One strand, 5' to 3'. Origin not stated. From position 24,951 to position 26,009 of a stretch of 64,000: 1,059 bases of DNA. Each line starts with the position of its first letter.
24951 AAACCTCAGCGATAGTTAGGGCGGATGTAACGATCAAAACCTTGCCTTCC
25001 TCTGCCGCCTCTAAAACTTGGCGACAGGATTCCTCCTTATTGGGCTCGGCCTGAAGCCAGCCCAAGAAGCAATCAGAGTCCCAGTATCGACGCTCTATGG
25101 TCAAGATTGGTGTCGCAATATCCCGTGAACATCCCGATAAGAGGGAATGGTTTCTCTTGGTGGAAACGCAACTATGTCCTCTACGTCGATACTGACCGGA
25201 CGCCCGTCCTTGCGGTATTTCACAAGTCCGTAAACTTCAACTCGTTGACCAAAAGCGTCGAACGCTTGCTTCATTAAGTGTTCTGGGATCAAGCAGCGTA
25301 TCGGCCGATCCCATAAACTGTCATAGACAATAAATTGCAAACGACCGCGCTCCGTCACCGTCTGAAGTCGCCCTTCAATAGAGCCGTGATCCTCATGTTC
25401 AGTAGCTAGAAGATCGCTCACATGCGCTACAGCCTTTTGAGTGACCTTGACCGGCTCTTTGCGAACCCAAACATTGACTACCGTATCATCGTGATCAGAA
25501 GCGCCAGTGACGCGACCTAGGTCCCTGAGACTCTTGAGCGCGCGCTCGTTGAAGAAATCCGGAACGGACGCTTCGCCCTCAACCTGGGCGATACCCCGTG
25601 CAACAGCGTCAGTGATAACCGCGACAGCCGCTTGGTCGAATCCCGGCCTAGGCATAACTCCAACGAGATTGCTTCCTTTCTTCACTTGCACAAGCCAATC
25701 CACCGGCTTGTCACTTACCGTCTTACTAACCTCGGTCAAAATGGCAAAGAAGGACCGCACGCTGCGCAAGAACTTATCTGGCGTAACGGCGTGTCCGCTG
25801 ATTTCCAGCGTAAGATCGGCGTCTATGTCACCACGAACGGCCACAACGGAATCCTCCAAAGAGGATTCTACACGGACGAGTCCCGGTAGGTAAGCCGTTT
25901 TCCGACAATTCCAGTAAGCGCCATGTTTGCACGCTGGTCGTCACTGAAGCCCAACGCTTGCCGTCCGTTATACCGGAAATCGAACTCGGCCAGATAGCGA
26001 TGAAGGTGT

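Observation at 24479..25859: Candidate undescribed three-gene module: orphan 247-aa protein, PIN nuclease and a 53-aa Lys-rich peptide, all translationally coupled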

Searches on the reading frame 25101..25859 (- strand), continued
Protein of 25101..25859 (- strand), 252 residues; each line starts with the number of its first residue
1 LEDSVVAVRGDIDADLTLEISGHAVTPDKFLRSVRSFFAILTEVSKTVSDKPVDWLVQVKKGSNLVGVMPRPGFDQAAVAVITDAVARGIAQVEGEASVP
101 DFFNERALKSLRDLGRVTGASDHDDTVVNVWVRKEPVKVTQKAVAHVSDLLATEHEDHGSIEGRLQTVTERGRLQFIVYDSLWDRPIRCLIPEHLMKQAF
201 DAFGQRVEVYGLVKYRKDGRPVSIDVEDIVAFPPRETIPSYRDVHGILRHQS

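Call 64: find_related_loci(query=A2, collection=metagenome_contigs, flank=4000)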
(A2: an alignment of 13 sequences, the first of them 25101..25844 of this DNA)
Query A2 (247 aa) in metagenome_contigs; peptide patterns used: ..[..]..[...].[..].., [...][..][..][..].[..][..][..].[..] (x = any residue, [..] = any of these).
133 stretches matched a pattern; 4 encode a relative of the query (tblastn E <= 1e-3); 4 distinct loci.
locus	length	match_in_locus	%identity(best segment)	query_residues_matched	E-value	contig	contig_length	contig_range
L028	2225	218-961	63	1-247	9e-108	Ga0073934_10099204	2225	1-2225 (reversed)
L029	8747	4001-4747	55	1-247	5e-94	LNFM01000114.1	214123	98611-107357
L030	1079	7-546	61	68-247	4e-82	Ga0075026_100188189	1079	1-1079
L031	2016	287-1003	32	10-243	2e-32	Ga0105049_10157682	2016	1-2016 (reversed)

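Call 65: search_dna_similar(query=window:25101-25844:-, collection=phages, mode=protein, max_evalue=0.001)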
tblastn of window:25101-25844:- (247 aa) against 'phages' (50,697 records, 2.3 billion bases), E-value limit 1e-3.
No match.

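Call 66: find_related_loci(query=A2, collection=viral_contigs, flank=4000)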
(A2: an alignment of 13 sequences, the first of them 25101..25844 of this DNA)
Query A2 (247 aa) in viral_contigs; peptide patterns used: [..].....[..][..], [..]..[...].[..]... (x = any residue, [..] = any of these).
105 stretches matched a pattern, but none encodes a relative of the query by tblastn (E <= 1e-3).

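Call 67: search_protein_families(library=pfam, proteins=[P0281, P0335, P0369, P0285, P0323, P0352, P0356, P0224, P0300], max_evalue=0.01)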
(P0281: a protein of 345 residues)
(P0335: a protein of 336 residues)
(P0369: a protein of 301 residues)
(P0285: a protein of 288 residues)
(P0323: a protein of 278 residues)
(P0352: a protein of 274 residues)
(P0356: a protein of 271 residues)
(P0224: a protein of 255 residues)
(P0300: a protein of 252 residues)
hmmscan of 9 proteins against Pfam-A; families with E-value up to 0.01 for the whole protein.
P0281 (345 aa): 1 family
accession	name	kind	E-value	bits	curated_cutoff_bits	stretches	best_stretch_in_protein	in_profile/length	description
PF12762.13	DDE_Tnp_IS1595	-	6.3e-09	36.5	27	1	19-60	112-153/153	ISXO2-like transposase domain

P0335 (336 aa): 0 families

P0369 (301 aa): 1 family
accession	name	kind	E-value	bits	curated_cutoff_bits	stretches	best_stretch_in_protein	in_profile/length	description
PF12760.12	Zn_ribbon_IS1595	-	2.3e-11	43.9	25.4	1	10-60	2-46/46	Transposase zinc-ribbon domain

P0285 (288 aa): 0 families

P0323 (278 aa): 0 families

P0352 (274 aa): 0 families

P0356 (271 aa): 0 families

P0224 (255 aa): 0 families

P0300 (252 aa): 0 families

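Call 77: search_protein_families(library=pfam, alignment_id=A1, max_evalue=1)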
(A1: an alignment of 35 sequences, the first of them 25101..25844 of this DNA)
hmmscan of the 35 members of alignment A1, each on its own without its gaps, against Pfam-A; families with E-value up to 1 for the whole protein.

A. member 1, window:25101-25844:- (247 aa): 0 families

B. families by the number of members that match (of 35 scanned): 16 families
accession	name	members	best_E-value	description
PF24828.1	DUF7713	4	0.014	Domain of unknown function (DUF7713)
PF01336.31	tRNA_anti-codon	3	0.029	OB-fold nucleic acid binding domain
PF24548.1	EF_EFCAB10_C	2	0.22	EFCAB10, C-terminal EF-hand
PF03607.23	DCX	1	0.028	Doublecortin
PF09952.14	AbiEi_2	1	0.078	Transcriptional regulator, AbiEi antitoxin, Type IV TA system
PF18961.6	DUF5703_N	1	0.082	Domain of unknown function (DUF5703)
PF02017.21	CIDE-N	1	0.083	CIDE-N domain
PF06857.16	ACP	1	0.091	Malonate decarboxylase delta subunit (MdcD)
PF02154.20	FliM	1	0.099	Flagellar motor switch protein FliM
PF10460.15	Peptidase_M30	1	0.1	Peptidase M30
PF06919.17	Phage_T4_Gp30_7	1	0.1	Phage Gp30.7 protein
PF14122.12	YokU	1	0.14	YokU-like protein, putative antitoxin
PF05591.17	T6SS_VipA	1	0.15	Type VI secretion system, VipA, VC_A0107 or Hcp2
PF20525.3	DUF6740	1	0.23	Family of unknown function (DUF6740)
PF01165.25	Ribosomal_S21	1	0.24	Ribosomal protein S21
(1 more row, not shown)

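Call 78: search_protein_families(library=phrogs, proteins=[window:25101-25844:-], max_evalue=0.1)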
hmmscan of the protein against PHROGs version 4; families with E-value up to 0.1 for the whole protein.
window:25101-25844:- (247 aa): 0 families

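Call 86: search_protein_families(library=pfam, proteins=[P0095, P0097, P0098, P0099, P0100, P0101, P0091, P0087, P0077, P0073], max_evalue=1)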
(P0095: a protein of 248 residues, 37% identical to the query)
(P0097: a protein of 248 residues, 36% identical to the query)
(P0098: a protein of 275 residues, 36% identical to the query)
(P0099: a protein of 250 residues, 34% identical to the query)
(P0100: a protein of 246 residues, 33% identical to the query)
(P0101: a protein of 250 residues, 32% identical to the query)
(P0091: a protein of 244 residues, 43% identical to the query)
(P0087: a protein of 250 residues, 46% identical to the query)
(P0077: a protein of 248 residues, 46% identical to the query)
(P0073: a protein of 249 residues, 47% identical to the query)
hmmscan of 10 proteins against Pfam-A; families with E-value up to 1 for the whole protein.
P0095 (248 aa): 1 family
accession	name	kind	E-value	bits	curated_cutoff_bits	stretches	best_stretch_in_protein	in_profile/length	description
PF04991.19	LicD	-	0.34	11.4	22.6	1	191-234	59-107/227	LicD family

P0097 (248 aa): 0 families

P0098 (275 aa): 0 families

P0099 (250 aa): 1 family
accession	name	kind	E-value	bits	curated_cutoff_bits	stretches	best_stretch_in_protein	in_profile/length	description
PF01336.31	tRNA_anti-codon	-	0.029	14.7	27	1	157-230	2-75/75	OB-fold nucleic acid binding domain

P0100 (246 aa): 3 families
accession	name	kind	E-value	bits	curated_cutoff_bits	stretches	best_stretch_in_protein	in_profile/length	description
PF18961.6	DUF5703_N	-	0.082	13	26.7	1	109-155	79-125/287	Domain of unknown function (DUF5703)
PF05591.17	T6SS_VipA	-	0.15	12.3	24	1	4-48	83-127/155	Type VI secretion system, VipA, VC_A0107 or Hcp2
PF01165.25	Ribosomal_S21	-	0.24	11.6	27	1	185-209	4-28/55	Ribosomal protein S21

P0101 (250 aa): 0 families

P0091 (244 aa): 0 families

P0087 (250 aa): 0 families

P0077 (248 aa): 0 families

P0073 (249 aa): 0 families

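Call 108: fold_search(model_id=the predicted structure, library=viral)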
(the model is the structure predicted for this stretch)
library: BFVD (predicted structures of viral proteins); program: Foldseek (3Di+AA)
matches with E <= 10: 889; with E <= 0.001: 1
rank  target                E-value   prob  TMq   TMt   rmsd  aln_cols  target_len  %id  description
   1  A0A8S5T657            2.2e-09  1.00  0.47  0.43   9.2       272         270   14  Uncharacterized protein [Myoviridae sp. ctLIM9]
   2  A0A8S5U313            3.4e-03  1.00  0.25  0.18   3.7        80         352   22  Host cell surface-exposed lipoprotein [Siphoviridae sp. ctoyo6]
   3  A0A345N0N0            4.1e-03  1.00  0.23  0.52   5.5        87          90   16  (no name in the UniProt tables at hand)
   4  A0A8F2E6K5            4.9e-03  0.96  0.20  0.05  13.8       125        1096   11  DNA-directed DNA polymerase [Streptomyces phage TunaTartare]
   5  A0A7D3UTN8            5.5e-03  1.00  0.23  0.46   4.2        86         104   10  Uncharacterized protein [Fadolivirus FV1/VV64]
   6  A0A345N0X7            6.5e-03  1.00  0.22  0.55   6.4        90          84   23  (no name in the UniProt tables at hand)
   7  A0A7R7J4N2            6.5e-03  1.00  0.24  0.39   9.8       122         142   12  (no name in the UniProt tables at hand)
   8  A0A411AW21            6.5e-03  0.97  0.24  0.23  12.8       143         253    9  Uncharacterized protein [Pantoea phage vB_PagM_LIET2]
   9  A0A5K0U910            6.9e-03  1.00  0.21  0.11   8.9       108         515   11  Exodeoxyribonuclease VII large subunit [Yasminevirus sp. GU-2018]
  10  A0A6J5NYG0            6.9e-03  0.97  0.25  0.15  24.8       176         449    9  DnaE_OBF domain containing protein [uncultured Caudovirales phage]
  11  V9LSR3                8.8e-03  1.00  0.22  0.19   5.0        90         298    9  DekiORF86 (Fragment) [Dendrolimus kikuchii nucleopolyhedrovirus]
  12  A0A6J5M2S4            9.3e-03  1.00  0.24  0.48   6.1        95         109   12  Uncharacterized protein [uncultured Caudovirales phage]
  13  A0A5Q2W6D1            9.9e-03  1.00  0.25  0.06   8.4       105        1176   13  (no name in the UniProt tables at hand)
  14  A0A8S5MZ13            9.9e-03  1.00  0.23  0.32   4.8        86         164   16  Uncharacterized protein [Podoviridae sp. ctlSr7]
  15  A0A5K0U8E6            9.9e-03  0.99  0.23  0.11   9.5       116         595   13  lysine--tRNA ligase [Yasminevirus sp. GU-2018]
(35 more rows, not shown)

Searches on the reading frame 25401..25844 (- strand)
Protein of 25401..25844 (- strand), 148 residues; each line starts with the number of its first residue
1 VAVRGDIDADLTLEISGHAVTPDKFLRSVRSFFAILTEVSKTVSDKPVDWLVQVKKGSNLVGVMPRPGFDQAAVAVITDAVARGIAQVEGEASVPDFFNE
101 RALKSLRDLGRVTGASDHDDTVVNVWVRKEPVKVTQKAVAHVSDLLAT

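Call 43: predict_structure(alignment_id=A3)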
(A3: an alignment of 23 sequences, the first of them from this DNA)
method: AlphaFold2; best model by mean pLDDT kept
length: 148 residues; sequences in the alignment: 23
mean_pLDDT: 95.3   pTM: 0.90
mean pLDDT of the five models: 95.3, 94.7, 94.1, 93.7, 93.5
residues with pLDDT >= 90: 138; 70-90: 10; 50-70: 0; < 50: 0
segments of 3 or more residues with pLDDT < 50: none
pLDDT, mean of each block of 10 residues (from residue 1): 92 96 97 97 89 93 94 95 98 97 98 93 96 98 95
secondary structure, 60 per line:
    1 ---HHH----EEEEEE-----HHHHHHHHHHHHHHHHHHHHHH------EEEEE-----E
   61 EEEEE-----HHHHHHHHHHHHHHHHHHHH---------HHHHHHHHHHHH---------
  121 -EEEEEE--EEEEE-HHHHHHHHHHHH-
elements in order: E11-16 H22-43 E50-54 E60-65 H71-90 H100-111 E122-127 E130-134 H136-147

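Call 47: fold_search(model_id=the predicted structure, library=pdb)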
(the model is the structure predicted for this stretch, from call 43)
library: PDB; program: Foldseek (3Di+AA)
matches with E <= 10: 595; with E <= 0.001: 0
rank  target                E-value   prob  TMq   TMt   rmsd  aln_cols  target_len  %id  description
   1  2wny_B                3.8e-02  0.20  0.22  0.23  12.3       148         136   12  Structure of Mth689, a DUF54 protein from Methanothermobacter thermautotrophicus (released 2010-09-01)
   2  7mwq_B                1.1e-01  0.30  0.30  0.24   8.0       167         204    9  Structure of De Novo designed beta sheet heterodimer LHD29A53/B53 (released 2022-01-19)
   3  2wny_A                1.1e-01  0.16  0.23  0.25  11.8       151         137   12  Structure of Mth689, a DUF54 protein from Methanothermobacter thermautotrophicus (released 2010-09-01)
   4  3aqo_C                1.8e-01  0.25  0.32  0.23  11.7       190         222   11  Structure and function of a membrane component SecDF that enhances protein export (released 2011-05-18)
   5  3hfa_E                1.8e-01  0.12  0.23  0.18  14.4       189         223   12  Crystal Structure of Mycobacterium Tuberculosis Proteasome open-gate mutant (released 2009-09-15)
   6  7bff_B                1.9e-01  0.25  0.22  0.32   6.9        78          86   17  Circular permutant of ribosomal protein S6, P54-55 truncated, I25A mutant. (released 2022-07-13)
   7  3h6f_N                2.2e-01  0.11  0.25  0.20  14.9       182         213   13  Crystal Structure of Mycobacterium Tuberculosis Proteasome Modified by inhibitor HT1171 (released 2009-09-15)
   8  6qm7_D                2.5e-01  0.08  0.21  0.16  15.5       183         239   10  Leishmania tarentolae proteasome 20S subunit complexed with GSK3494245 (released 2019-04-17)
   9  4hhu_A                2.7e-01  0.11  0.23  0.21  12.5       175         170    6  Crystal Structure of Engineered Protein. Northeast Structural Genomics Consortium Target OR280. (released 2012-10-24)
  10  3hfa_X                2.7e-01  0.09  0.23  0.17  14.2       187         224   12  Crystal Structure of Mycobacterium Tuberculosis Proteasome open-gate mutant (released 2009-09-15)
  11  3hfa_V                2.8e-01  0.09  0.23  0.17  14.3       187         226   12  Crystal Structure of Mycobacterium Tuberculosis Proteasome open-gate mutant (released 2009-09-15)
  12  3aqo_B                3.0e-01  0.16  0.30  0.22  12.4       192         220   11  Structure and function of a membrane component SecDF that enhances protein export (released 2011-05-18)
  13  5lzp_A                3.0e-01  0.10  0.25  0.19  14.2       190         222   12  Binding of the C-terminal GQYL motif of the bacterial proteasome activator Bpa to the 20S proteasome (released 2016-11-23)
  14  3h6f_E                3.2e-01  0.10  0.26  0.20  14.7       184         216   12  Crystal Structure of Mycobacterium Tuberculosis Proteasome Modified by inhibitor HT1171 (released 2009-09-15)
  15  2fhg_2                3.2e-01  0.09  0.24  0.18  14.1       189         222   13  Crystal Structure of Mycobacterial Tuberculosis Proteasome (released 2006-02-28)
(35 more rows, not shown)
